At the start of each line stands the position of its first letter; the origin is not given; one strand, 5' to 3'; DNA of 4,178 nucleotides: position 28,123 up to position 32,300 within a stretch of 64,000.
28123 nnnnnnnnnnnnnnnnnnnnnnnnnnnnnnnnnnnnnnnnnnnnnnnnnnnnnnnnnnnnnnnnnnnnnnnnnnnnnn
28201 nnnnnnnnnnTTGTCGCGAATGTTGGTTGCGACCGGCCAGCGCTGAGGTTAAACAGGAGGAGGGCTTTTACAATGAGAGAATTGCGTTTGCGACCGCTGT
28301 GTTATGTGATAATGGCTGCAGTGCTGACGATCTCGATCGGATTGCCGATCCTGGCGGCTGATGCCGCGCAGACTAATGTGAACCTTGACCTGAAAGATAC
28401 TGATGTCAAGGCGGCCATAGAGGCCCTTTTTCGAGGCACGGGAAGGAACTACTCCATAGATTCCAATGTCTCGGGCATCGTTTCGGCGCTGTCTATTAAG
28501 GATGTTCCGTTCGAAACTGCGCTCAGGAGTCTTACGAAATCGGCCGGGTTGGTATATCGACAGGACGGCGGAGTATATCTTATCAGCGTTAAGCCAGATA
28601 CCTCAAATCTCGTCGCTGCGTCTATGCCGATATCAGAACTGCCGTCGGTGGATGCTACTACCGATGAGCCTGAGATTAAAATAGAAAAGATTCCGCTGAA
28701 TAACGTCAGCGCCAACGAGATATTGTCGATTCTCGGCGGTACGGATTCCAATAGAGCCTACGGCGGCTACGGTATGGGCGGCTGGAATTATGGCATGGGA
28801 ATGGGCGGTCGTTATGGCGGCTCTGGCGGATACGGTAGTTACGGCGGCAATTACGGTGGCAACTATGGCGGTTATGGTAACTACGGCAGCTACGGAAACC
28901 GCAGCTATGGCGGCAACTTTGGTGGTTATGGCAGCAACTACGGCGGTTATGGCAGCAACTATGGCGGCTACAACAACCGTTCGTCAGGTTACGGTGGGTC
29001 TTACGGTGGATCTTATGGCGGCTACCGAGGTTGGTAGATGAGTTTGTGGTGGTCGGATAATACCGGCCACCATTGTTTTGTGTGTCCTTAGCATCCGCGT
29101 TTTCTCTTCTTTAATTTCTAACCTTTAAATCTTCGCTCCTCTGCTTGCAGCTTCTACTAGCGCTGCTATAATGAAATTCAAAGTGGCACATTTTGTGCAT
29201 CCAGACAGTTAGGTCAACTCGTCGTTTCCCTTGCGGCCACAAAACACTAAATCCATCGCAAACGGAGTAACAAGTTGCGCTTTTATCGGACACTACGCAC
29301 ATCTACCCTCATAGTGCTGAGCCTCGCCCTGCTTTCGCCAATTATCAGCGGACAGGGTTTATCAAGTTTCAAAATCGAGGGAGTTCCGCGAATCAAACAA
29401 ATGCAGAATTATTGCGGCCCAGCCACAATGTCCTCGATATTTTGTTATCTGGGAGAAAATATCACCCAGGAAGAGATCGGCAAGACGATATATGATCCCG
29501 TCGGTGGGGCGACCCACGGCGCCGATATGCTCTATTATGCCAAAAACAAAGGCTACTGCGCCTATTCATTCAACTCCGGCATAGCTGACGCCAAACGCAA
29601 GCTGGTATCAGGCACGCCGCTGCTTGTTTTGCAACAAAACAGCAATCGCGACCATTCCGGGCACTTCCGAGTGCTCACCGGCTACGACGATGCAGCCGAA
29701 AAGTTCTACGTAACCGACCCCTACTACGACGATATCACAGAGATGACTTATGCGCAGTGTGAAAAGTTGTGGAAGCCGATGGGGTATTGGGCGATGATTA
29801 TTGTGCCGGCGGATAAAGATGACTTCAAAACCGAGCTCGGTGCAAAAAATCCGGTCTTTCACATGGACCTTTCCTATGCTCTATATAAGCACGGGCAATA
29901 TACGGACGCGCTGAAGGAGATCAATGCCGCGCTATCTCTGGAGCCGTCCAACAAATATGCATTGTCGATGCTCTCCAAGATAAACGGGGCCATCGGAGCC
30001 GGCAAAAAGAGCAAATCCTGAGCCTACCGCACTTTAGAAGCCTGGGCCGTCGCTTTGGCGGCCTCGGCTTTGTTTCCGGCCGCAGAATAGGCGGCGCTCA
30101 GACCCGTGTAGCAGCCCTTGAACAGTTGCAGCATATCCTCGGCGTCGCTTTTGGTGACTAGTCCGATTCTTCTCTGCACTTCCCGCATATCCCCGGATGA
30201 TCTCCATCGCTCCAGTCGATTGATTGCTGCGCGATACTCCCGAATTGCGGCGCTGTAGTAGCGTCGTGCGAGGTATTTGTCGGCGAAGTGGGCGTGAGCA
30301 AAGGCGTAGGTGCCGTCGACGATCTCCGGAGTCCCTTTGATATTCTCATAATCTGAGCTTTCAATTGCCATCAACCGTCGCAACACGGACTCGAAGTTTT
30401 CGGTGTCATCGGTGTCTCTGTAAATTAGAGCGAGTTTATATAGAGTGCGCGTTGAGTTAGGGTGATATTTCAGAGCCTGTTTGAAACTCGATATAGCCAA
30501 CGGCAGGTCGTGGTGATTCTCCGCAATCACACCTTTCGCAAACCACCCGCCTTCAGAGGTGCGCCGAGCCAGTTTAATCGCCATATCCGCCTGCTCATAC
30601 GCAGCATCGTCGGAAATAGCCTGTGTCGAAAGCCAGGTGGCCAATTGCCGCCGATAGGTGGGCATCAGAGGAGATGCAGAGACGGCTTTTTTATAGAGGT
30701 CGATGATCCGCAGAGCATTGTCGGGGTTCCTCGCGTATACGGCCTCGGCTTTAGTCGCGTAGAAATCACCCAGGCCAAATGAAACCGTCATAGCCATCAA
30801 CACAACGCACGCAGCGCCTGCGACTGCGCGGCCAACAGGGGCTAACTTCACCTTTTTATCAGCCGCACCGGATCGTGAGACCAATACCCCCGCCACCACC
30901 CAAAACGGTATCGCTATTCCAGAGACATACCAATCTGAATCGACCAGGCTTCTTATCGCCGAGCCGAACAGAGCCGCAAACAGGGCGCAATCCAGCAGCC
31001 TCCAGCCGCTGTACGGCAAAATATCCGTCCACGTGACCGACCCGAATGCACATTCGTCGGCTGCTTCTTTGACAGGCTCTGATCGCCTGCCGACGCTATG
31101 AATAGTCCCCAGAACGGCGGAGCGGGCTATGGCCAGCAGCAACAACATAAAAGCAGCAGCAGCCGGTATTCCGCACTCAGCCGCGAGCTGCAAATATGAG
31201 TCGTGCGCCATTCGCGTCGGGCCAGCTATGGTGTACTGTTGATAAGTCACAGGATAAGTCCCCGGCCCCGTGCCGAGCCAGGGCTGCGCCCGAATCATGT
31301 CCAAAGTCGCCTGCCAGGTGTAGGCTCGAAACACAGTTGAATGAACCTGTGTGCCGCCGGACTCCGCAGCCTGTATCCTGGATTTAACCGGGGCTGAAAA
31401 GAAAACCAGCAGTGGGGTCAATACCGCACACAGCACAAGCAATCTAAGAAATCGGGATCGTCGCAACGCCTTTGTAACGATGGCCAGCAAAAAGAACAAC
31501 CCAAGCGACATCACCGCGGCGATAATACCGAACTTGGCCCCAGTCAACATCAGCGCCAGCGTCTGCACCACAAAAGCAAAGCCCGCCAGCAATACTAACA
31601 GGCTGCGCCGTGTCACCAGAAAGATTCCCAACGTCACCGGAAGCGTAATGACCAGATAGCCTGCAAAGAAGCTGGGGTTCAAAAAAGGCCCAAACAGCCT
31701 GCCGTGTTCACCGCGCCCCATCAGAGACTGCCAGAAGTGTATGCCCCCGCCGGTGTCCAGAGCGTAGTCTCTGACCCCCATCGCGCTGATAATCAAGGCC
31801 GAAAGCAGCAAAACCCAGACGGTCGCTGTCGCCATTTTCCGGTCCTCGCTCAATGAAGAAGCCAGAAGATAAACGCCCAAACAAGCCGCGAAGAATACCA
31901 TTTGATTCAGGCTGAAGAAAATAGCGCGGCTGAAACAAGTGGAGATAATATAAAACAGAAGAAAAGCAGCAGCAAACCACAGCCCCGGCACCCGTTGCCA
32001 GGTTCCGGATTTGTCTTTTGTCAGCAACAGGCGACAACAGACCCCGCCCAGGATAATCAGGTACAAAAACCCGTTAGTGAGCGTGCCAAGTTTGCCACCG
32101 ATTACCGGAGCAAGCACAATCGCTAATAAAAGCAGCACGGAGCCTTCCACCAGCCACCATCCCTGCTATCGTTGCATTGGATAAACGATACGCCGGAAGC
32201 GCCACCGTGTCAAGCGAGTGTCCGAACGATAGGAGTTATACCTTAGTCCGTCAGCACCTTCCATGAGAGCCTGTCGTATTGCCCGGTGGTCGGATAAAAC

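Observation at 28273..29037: Secreted secretin-N-like domain protein with a prion-like Gly/Tyr-rich tail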

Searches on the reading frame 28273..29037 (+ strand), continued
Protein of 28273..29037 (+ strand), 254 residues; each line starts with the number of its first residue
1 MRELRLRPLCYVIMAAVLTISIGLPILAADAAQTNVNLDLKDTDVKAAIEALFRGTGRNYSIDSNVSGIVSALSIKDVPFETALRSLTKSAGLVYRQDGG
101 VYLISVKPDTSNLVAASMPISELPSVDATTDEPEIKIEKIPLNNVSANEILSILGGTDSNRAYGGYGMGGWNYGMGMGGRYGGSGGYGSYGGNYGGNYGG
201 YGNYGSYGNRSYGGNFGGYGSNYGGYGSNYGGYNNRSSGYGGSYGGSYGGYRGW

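Call 48: search_protein_families(library=ncbifam, proteins=[L033:4998-5684:+, L036:7550-8356:+, L036:8353-9210:+, L036:10707-12380:+], max_evalue=0.01)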
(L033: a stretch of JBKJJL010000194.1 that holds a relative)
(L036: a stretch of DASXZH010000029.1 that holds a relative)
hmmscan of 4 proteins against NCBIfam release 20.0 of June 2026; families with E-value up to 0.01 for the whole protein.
L033:4998-5684:+ (228 aa): 1 family
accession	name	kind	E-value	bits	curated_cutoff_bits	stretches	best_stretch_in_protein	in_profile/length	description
TIGR03021.1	pilP_fam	equivalog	0.0093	17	34.65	0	134-175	78-118/119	type IV pilus biogenesis protein PilP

L036:7550-8356:+ (268 aa): 0 families

L036:8353-9210:+ (285 aa): 0 families

L036:10707-12380:+ (557 aa): 9 families
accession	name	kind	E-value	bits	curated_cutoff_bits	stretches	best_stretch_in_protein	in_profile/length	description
TIGR02517.1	type_II_gspD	equivalog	1.8e-38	132.4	351.35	1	245-551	261-593/600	type II secretion system secretin GspD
TIGR02515.1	IV_pilus_PilQ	subfamily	1.4e-37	129.8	284.35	3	377-549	263-428/428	type IV pilus secretin PilQ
TIGR02516.1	type_III_yscC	equivalog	3.6e-29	101.6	238.45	1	285-549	199-462/463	type III secretion system outer membrane ring subunit SctC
NF042912.1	Amuc_1098_fam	equivalog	1.4e-23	82.9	750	3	488-548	736-796/805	Amuc_1098 family type IV pilus outer membrane protein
TIGR02519.1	pilus_MshL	equivalog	1.7e-21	76.5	250.2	1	294-548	8-290/290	pilus (MSHA type) biogenesis protein MshL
NF010083.0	PRK13568.1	equivalog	5.7e-20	71.5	554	1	280-549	147-418/419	DNA uptake porin HofQ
NF007851.2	PRK10560.1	exception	1.7e-19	69.9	598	1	481-549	342-410/412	DNA uptake porin HofQ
NF011873.0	PRK15346.1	equivalog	6e-19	68.1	524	1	286-533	237-479/499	EscC/YscC/HrcC family type III secretion system outer membrane ring protein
TIGR02520.1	pilus_B_mal_scr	equivalog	0.00014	20.6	287.65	1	389-510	353-480/513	PilN family type IVB pilus formation outer membrane protein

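Call 79: find_related_loci(query=A6, collection=metagenome_contigs, flank=5000)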
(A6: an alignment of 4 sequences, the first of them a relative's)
Query A6 (557 aa) in metagenome_contigs; peptide patterns used: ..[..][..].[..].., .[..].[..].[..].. (x = any residue, [..] = any of these).
600 stretches matched a pattern (row limit reached: there are more); 78 encode a relative of the query (tblastn E <= 1e-3); 78 distinct loci.
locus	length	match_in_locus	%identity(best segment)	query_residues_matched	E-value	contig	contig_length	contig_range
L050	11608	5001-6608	46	2-557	3e-126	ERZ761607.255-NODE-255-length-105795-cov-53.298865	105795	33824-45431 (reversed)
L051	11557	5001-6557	48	33-557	2e-123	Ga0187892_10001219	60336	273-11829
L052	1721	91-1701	42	3-554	2e-125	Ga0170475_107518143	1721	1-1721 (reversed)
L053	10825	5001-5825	63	282-557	6e-114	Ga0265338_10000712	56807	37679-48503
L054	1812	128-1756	42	3-551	2e-121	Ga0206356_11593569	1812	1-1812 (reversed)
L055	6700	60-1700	41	1-551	5e-110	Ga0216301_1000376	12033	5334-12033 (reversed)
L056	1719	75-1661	43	1-551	1e-114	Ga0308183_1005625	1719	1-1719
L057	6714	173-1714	42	38-557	2e-103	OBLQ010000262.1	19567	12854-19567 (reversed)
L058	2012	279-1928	40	3-551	9e-98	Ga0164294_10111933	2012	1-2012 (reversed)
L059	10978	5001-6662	40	3-557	1e-92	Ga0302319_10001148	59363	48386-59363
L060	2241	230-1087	53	274-557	3e-95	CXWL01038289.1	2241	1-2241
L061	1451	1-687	63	328-557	8e-96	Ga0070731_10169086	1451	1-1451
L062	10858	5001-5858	54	274-557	1e-85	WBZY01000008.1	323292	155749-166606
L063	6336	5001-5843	53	277-557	6e-85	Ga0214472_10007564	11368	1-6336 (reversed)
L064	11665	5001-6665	41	1-557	1e-97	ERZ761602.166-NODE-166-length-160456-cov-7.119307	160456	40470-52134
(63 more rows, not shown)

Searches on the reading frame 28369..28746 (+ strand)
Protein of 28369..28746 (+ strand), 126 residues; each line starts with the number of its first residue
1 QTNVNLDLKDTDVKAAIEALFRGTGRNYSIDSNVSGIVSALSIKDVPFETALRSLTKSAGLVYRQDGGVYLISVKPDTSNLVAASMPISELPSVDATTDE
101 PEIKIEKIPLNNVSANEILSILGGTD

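Call 50: search_protein_representatives(alignment_id=A2)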
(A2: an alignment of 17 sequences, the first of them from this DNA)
Query: 17 sequences, 129 profile positions. Proteins with E-value up to 0.001 (for the whole library): 4896; up to 1e-10: 1097; up to 1e-30: 96. The best 150 are listed.
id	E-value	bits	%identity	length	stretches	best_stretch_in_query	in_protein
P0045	1.2e-74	264.8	-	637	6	3-83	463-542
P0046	4.4e-61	220.9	-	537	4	11-86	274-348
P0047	1.9e-58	212.4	-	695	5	2-76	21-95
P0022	4.9e-55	201.4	-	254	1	3-128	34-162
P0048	5.7e-55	201.2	-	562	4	2-108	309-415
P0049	2.1e-53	196.1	-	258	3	2-76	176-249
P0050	1.0e-52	193.9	-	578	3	2-77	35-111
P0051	7.4e-52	191.1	-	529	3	4-77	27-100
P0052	1.8e-48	180.2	-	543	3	3-79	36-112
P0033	1.9e-48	180.1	-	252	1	2-128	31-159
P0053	3.2e-48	179.3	-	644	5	7-79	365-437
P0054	5.0e-48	178.7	-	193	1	2-128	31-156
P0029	8.7e-48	177.9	-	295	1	3-127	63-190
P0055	2.6e-47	176.4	-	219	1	4-128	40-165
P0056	2.2e-46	173.4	-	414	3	3-85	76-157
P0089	6.6e-38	146.0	-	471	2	2-79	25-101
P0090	8.8e-38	145.6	-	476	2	5-102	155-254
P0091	2.2e-37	144.3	-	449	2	5-127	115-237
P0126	8.2e-32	126.3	-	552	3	4-79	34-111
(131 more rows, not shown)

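Call 52: search_protein_families(library=pfam, proteins=[P0047, P0050, P0091, P0045, P0090], max_evalue=0.01)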
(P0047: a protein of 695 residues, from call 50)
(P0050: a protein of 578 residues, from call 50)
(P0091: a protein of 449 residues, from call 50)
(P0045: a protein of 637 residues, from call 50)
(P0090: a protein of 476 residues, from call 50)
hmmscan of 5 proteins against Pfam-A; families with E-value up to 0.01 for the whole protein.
P0047 (695 aa): 3 families
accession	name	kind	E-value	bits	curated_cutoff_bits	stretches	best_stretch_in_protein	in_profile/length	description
PF07660.19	STN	-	8.5e-35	118.6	28.4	3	14-53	5-43/52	Secretin and TonB N terminus short domain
PF03958.22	Secretin_N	-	1.4e-05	25.6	28.2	1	439-494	1-67/69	Bacterial type II/III secretion system short domain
PF19410.4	DUF5980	-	0.009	16.9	27.1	0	167-217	15-68/97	Family of unknown function (DUF5980)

P0050 (578 aa): 4 families
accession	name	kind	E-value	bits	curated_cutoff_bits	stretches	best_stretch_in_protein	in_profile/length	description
PF07660.19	STN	-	7e-23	80.5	28.4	1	154-191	12-51/52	Secretin and TonB N terminus short domain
PF03958.22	Secretin_N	-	4.8e-06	27.1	28.2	1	323-351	40-68/69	Bacterial type II/III secretion system short domain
PF16344.10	FecR_C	-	2.6e-05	24.6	24.4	0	205-261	3-61/70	FecR, C-terminal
PF21305.2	type_II_gspD_N0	-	0.0088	16.3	27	0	42-95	2-58/71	GspD-like, N0 domain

P0091 (449 aa): 3 families
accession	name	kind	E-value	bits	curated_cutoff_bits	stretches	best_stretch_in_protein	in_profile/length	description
PF07660.19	STN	-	1.8e-22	79.2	28.4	2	32-62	14-43/52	Secretin and TonB N terminus short domain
PF03958.22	Secretin_N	-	3.2e-05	24.5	28.2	1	238-271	34-67/69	Bacterial type II/III secretion system short domain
PF16344.10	FecR_C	-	0.00021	21.7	24.4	0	120-184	4-70/70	FecR, C-terminal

P0045 (637 aa): 2 families
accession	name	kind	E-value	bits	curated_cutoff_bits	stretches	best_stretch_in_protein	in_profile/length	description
PF07660.19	STN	-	7.1e-20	70.9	28.4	1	105-147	4-47/52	Secretin and TonB N terminus short domain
PF21305.2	type_II_gspD_N0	-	7.7e-12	45.3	27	1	557-599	3-45/71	GspD-like, N0 domain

P0090 (476 aa): 2 families
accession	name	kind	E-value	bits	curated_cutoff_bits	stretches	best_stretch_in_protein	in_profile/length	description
PF07660.19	STN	-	8.2e-24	83.5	28.4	3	87-118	15-45/52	Secretin and TonB N terminus short domain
PF16344.10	FecR_C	-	1.1e-05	25.8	24.4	0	53-117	5-66/70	FecR, C-terminal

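Call 74: find_encoding_contigs(protein=P0089, flank=10000, max_places=2)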
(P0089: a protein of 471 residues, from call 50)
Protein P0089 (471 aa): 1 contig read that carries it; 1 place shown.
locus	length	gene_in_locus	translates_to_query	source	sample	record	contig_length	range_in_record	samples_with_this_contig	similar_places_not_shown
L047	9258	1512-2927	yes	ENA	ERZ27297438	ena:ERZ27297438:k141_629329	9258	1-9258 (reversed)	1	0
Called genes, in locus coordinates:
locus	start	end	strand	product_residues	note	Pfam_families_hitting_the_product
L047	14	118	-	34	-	-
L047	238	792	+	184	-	PF04542:Sigma70_r2, PF08281:Sigma70_r4_2, PF04545:Sigma70_r4 (weak)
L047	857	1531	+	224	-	-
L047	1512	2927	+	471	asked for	PF07660:STN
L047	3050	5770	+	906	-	PF13424:TPR_12 (faint), PF13181:TPR_8 (faint), PF17874:TPR_MalT (faint)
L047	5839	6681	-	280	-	PF20581:DUF6785, PF20580:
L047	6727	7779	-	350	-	PF20581:DUF6785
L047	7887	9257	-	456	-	?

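Call 75: find_encoding_contigs(protein=P0126, flank=8000, max_places=2)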
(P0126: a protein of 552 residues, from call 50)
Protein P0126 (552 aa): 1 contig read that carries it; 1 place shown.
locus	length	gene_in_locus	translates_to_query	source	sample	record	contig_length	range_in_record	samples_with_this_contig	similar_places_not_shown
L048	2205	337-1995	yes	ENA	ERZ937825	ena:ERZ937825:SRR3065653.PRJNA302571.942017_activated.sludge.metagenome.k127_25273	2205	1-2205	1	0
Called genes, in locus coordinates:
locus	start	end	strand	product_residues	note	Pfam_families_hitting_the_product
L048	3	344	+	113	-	?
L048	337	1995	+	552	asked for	PF07660:STN (faint)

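Call 76: find_encoding_contigs(protein=P0091, flank=8000, max_places=2)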
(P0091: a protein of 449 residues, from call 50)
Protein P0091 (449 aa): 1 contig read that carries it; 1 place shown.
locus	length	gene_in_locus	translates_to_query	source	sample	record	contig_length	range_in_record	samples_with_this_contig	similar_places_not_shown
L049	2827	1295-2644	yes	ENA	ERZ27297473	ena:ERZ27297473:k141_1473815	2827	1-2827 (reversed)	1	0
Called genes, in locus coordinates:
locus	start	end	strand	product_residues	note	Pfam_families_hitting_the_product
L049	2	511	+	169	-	?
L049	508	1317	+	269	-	-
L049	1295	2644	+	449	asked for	PF07660:STN (weak)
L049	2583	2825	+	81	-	?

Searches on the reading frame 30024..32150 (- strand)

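Call 7: search_protein_families(library=pfam, proteins=[window:30024-32150:-], max_evalue=0.001)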
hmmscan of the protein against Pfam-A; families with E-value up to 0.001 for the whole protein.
window:30024-32150:- (708 aa): 4 families
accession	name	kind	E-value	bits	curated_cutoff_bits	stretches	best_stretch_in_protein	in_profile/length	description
PF04932.20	Wzy_C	-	7.3e-21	74.9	31.7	1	191-335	1-149/149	O-Antigen ligase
PF24575.1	TPR_Slam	-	1.8e-06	28.7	35.2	0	536-577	50-91/104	Surface lipoprotein assembly modifier, N-terminal TPR repeats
PF07719.23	TPR_2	-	6.2e-05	23.3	27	0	535-565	3-33/34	Tetratricopeptide repeat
PF14559.12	TPR_19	-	0.00043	21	25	0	548-598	6-56/68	Tetratricopeptide repeat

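Call 48: search_protein_families(library=ncbifam, proteins=[window:30024-32150:-], max_evalue=0.01)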
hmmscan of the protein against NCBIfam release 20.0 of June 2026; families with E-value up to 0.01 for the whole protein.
window:30024-32150:- (708 aa): 3 families
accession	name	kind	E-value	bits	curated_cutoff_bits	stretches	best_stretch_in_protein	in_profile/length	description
TIGR00947.1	2A73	equivalog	3.3e-25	89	366.4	1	9-347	21-367/425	IctB family putative bicarbonate transporter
NF040959.1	MamA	equivalog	0.002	17.6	200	1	483-597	91-203/204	magnetosome protein MamA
TIGR02521.1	type_IV_pilW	equivalog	0.0037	16.9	154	1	470-593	72-195/234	type IV pilus biogenesis/stability protein PilW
